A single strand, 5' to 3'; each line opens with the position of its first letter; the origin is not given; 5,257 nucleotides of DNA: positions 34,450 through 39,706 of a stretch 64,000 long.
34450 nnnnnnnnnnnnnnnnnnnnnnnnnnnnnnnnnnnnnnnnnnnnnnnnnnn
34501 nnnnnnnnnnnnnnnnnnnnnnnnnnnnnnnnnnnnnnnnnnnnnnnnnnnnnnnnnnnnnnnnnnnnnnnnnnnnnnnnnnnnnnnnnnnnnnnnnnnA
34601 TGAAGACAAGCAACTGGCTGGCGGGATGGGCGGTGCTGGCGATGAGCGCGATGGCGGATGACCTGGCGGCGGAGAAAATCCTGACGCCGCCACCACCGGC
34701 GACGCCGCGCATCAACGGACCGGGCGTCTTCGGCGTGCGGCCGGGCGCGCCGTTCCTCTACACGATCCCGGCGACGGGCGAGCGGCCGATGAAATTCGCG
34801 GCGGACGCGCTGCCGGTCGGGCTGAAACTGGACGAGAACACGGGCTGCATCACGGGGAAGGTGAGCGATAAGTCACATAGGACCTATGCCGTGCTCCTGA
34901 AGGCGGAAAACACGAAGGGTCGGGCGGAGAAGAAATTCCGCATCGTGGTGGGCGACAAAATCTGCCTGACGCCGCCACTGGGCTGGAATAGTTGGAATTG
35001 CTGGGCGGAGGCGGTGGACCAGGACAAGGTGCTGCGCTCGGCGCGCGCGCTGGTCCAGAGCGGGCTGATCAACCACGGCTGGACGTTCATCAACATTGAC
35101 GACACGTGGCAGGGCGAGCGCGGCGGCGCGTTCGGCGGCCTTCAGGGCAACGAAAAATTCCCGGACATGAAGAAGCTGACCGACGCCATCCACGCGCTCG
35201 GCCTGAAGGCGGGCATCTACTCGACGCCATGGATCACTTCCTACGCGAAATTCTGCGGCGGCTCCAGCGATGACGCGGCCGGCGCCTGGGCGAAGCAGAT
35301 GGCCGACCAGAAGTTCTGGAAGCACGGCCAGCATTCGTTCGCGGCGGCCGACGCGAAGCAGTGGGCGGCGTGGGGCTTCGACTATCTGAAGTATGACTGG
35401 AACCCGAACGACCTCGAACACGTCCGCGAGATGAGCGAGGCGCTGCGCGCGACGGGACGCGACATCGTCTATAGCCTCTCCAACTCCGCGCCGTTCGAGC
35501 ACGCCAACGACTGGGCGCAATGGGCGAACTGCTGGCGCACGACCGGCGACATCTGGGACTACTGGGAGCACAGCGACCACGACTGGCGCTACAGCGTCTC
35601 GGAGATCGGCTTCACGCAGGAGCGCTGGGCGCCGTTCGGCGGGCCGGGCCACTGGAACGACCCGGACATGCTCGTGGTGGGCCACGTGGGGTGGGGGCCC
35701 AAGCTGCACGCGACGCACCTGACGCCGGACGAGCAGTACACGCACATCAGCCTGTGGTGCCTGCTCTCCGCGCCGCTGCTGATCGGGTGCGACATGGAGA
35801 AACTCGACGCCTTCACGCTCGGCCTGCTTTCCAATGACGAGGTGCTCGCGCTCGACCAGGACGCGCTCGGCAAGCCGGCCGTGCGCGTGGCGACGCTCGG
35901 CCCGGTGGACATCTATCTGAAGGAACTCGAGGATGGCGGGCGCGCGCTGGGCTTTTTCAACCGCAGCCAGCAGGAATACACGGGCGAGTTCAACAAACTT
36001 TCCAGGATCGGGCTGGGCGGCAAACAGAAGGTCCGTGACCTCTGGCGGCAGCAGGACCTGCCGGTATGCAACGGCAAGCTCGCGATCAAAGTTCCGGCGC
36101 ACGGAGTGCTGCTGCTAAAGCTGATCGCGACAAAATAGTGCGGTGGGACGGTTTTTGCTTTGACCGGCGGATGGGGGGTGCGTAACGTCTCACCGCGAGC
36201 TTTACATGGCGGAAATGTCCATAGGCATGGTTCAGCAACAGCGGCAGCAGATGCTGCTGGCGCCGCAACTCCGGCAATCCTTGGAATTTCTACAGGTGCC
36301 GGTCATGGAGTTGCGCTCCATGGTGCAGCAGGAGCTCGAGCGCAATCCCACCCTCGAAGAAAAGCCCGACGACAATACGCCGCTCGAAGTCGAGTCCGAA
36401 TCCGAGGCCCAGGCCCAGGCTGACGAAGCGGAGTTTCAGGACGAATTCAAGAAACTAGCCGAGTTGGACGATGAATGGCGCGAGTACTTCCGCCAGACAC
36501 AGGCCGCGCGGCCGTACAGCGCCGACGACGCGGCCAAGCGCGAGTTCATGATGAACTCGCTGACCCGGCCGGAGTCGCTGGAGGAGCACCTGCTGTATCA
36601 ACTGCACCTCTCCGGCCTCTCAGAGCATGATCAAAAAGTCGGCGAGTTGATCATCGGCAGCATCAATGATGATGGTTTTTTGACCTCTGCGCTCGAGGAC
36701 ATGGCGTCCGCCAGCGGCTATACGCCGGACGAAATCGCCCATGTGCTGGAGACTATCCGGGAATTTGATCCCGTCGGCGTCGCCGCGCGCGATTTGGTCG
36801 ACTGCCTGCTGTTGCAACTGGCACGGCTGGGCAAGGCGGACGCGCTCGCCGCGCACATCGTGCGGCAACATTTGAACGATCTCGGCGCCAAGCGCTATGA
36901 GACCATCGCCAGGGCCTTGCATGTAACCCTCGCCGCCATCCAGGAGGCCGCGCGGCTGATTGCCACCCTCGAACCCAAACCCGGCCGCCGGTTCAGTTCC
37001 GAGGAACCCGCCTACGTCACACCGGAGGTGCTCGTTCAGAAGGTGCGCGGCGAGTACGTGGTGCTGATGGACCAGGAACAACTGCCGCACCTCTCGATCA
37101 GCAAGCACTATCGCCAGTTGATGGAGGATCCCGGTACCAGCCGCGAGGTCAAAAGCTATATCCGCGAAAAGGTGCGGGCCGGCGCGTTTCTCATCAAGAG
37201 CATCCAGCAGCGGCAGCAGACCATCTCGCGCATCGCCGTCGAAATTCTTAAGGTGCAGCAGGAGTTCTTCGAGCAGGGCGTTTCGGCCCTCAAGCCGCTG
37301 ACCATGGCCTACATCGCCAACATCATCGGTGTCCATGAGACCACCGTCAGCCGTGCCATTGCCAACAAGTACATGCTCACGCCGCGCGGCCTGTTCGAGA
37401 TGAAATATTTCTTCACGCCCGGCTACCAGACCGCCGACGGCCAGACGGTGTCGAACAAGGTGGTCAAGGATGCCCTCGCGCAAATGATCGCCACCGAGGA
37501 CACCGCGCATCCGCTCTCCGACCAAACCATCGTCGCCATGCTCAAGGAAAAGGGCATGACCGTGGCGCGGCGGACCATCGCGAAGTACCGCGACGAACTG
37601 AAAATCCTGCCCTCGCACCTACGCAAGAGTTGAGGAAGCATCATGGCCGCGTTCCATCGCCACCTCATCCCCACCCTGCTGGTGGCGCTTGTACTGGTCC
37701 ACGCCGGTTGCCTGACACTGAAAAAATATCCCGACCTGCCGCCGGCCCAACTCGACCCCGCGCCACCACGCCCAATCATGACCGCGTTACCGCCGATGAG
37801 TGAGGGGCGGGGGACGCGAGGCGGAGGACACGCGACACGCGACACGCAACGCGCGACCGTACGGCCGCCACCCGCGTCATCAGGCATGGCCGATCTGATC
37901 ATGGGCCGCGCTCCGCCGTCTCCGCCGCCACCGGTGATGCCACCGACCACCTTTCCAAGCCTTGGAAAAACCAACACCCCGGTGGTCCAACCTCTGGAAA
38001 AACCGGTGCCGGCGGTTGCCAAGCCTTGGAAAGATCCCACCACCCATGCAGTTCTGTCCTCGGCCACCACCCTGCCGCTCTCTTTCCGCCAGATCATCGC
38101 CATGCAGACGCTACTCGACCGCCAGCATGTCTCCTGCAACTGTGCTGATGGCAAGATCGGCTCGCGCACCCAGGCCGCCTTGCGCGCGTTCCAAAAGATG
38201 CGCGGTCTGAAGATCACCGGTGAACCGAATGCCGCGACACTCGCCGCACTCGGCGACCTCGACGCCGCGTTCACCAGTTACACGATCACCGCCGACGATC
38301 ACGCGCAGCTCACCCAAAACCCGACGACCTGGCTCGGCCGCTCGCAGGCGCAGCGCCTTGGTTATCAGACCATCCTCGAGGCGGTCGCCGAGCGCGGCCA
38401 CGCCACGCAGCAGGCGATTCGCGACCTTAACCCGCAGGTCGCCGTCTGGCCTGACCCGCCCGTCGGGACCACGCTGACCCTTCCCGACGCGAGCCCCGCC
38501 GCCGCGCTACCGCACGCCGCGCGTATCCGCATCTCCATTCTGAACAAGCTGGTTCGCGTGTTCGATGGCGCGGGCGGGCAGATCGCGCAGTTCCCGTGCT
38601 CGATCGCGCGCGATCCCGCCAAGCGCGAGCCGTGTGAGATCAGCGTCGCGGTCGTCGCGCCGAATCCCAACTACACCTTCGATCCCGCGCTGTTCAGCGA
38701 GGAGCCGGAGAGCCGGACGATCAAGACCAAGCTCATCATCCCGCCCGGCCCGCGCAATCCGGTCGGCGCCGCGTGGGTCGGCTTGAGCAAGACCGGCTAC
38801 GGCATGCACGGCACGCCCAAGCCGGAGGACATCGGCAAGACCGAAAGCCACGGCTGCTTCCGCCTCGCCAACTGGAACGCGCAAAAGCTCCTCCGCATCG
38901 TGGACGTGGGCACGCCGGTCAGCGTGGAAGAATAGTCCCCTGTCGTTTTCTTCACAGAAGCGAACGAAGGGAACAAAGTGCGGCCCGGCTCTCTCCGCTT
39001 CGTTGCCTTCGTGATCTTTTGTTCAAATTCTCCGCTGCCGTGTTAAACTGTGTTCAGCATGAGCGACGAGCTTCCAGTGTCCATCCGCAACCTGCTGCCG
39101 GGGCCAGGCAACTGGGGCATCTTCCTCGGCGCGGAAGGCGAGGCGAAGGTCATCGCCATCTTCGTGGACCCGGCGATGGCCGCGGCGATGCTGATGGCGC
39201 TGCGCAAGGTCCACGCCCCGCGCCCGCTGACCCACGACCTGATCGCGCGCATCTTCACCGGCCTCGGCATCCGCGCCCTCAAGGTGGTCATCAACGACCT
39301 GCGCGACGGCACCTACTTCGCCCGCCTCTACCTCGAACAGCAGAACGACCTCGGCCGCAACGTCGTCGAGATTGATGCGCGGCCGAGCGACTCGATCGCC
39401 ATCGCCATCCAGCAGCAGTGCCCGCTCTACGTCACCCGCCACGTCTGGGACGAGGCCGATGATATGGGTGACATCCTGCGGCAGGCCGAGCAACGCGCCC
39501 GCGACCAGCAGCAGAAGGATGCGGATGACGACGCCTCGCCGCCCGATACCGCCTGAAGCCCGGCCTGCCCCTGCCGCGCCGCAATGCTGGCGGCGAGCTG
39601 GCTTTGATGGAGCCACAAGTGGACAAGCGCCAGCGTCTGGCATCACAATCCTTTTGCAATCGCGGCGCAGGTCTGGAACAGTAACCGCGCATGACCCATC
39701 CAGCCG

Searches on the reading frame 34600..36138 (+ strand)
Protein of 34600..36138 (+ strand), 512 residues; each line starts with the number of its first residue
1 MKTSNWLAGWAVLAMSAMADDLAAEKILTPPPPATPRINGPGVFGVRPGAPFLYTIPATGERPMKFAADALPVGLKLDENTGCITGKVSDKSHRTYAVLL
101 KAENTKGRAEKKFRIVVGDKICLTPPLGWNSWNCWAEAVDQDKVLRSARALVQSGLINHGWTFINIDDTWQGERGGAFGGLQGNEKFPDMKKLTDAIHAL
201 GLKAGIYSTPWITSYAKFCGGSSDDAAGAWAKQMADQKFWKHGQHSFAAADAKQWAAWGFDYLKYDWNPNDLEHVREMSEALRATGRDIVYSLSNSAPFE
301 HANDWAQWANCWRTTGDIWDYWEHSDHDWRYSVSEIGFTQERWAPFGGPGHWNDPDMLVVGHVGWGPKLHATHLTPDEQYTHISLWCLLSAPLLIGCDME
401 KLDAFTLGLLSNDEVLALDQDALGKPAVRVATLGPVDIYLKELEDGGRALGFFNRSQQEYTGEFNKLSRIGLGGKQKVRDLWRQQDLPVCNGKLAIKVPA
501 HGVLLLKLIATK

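Call 27: search_protein_families(library=pfam, proteins=[window:34600-36138:+], max_evalue=0.001)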
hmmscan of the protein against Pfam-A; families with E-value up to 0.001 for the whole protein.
window:34600-36138:+ (512 aa): 3 families
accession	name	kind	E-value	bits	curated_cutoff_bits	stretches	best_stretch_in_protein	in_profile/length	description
PF16499.11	Melibiase_2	-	7e-36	124.4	23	1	124-421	1-284/284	Alpha galactosidase A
PF17801.7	Melibiase_C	-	1.3e-13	51.3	22.9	1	434-508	2-71/71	Alpha galactosidase C-terminal beta sandwich domain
PF05345.18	He_PIG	-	2.9e-08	34.5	24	1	38-117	4-95/96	Putative Ig domain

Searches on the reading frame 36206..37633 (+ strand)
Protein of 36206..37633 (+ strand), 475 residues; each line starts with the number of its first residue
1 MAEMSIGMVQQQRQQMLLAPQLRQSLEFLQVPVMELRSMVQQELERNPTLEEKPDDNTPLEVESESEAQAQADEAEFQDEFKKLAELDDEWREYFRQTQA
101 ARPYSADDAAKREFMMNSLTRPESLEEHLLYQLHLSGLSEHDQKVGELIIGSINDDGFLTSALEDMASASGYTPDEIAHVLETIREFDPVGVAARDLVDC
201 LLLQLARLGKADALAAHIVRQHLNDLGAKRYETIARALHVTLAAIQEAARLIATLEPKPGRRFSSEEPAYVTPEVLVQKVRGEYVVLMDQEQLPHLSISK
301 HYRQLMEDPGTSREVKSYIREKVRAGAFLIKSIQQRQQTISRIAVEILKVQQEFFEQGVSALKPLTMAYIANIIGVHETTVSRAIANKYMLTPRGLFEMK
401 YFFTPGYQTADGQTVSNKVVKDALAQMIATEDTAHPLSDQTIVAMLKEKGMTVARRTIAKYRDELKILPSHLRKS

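Call 27: search_protein_families(library=pfam, proteins=[window:36206-37633:+], max_evalue=0.001)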
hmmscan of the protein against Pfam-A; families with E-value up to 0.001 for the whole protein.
window:36206-37633:+ (475 aa): 4 families
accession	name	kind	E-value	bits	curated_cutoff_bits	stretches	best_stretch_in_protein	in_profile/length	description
PF04963.19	Sigma54_CBD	-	9.5e-60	201.9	22.9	1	116-302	3-185/185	Sigma-54 factor, core binding domain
PF04552.19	Sigma54_DBD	-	6.8e-58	195.4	22.8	1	317-474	2-159/160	Sigma-54, DNA binding domain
PF00309.25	Sigma54_AID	-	6.1e-12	45.6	23.8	1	10-52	4-46/46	Sigma-54 factor, Activator interacting domain (AID)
PF20432.4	Xre-like-HTH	-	0.00051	20.7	25.8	0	365-393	24-52/63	Antitoxin Xre-like helix-turn-helix domain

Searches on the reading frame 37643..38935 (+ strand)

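Call 27: search_protein_families(library=pfam, proteins=[window:37643-38935:+], max_evalue=0.001)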
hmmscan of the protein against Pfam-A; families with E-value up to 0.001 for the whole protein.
window:37643-38935:+ (430 aa): 2 families
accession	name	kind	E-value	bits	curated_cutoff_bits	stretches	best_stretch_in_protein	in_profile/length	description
PF03734.19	YkuD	-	7.2e-13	49.8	23.4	1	294-428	3-146/146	L,D-transpeptidase catalytic domain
PF01471.23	PG_binding_1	-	2.1e-10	41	23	1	153-203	7-57/57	Putative peptidoglycan binding domain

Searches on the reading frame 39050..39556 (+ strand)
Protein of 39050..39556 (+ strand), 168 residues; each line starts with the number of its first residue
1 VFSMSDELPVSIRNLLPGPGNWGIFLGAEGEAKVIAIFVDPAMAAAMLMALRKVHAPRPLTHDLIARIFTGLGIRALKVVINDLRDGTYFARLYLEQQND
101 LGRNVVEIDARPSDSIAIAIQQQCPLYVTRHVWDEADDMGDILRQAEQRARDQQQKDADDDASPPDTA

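Call 28: search_protein_families(library=pfam, proteins=[window:39050-39556:+], max_evalue=0.001)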
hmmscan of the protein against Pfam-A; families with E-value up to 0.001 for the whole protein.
window:39050-39556:+ (168 aa): 1 family
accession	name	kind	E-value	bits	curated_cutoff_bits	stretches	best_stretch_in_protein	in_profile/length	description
PF02577.19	BFN_dom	-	1.2e-31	109.3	27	1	25-136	2-107/112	Bifunctional nuclease domain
